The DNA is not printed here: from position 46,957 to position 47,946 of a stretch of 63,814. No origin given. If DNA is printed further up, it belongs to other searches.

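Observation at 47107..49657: A/T-rich two-gene cassette encoding a stand-alone double nuclease-like protein plus an unknown coupled partner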

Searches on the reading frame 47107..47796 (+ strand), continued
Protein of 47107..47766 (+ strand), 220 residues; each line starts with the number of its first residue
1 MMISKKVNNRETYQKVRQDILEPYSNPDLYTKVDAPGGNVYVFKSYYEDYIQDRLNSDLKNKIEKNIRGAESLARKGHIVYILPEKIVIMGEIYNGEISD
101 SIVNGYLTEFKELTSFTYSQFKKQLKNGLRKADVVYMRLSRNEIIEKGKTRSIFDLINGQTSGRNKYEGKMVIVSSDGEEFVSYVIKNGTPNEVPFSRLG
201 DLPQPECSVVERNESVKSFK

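Call 72: search_solved_structures(query=P0043, max_evalue=10, show_alignments=1)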
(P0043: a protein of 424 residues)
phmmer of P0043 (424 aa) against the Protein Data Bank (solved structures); distinct sequences matched with E-value up to 10: 7.
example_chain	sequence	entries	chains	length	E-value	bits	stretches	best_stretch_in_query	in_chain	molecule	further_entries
6jpp_A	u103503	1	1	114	0.13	15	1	102-171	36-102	Engulfment and cell motility protein 1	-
6ym1_A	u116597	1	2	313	1.5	11.5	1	98-147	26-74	Cell division protein FtsZ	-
6y1u_A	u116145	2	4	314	1.5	11.5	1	98-147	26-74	Cell division protein FtsZ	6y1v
6ym9_A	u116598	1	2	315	1.5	11.5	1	98-147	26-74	Cell division protein FtsZ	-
14uh_A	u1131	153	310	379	2.1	11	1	98-147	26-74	Cell division protein FtsZ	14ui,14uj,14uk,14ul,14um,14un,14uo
1rlu_A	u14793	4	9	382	2.1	11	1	98-147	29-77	Cell division protein ftsZ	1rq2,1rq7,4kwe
5zue_A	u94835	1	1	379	2.2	10.9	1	98-147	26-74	Cell division protein FtsZ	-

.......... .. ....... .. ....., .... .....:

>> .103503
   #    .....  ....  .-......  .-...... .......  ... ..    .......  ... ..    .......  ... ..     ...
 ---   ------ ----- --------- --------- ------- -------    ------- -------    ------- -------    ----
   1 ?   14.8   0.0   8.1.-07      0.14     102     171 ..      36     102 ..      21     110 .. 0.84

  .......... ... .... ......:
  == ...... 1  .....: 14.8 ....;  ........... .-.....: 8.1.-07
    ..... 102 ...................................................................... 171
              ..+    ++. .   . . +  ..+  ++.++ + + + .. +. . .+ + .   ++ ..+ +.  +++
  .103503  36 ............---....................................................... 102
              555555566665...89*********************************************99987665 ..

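Call 79: find_related_loci(query=A1, collection=viral_contigs, flank=10000)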
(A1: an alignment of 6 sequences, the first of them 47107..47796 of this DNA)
Query A1 (230 aa) in viral_contigs; peptide patterns used: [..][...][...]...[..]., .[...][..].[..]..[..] (x = any residue, [..] = any of these).
265 stretches matched a pattern, but none encodes a relative of the query by tblastn (E <= 1e-3).

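Call 80: find_related_loci(query=A1, collection=metagenome_contigs, flank=10000)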
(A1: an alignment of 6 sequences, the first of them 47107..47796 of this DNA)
Query A1 (230 aa) in metagenome_contigs; peptide patterns used: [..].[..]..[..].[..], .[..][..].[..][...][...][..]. (x = any residue, [..] = any of these).
600 stretches matched a pattern, but none encodes a relative of the query by tblastn (E <= 1e-3).

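Call 107: search_dna_similar(query=window:47107-47766:+, collection=phages, mode=protein, max_evalue=0.001, max_rows=15)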
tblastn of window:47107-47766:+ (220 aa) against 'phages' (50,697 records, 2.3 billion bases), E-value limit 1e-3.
No match.
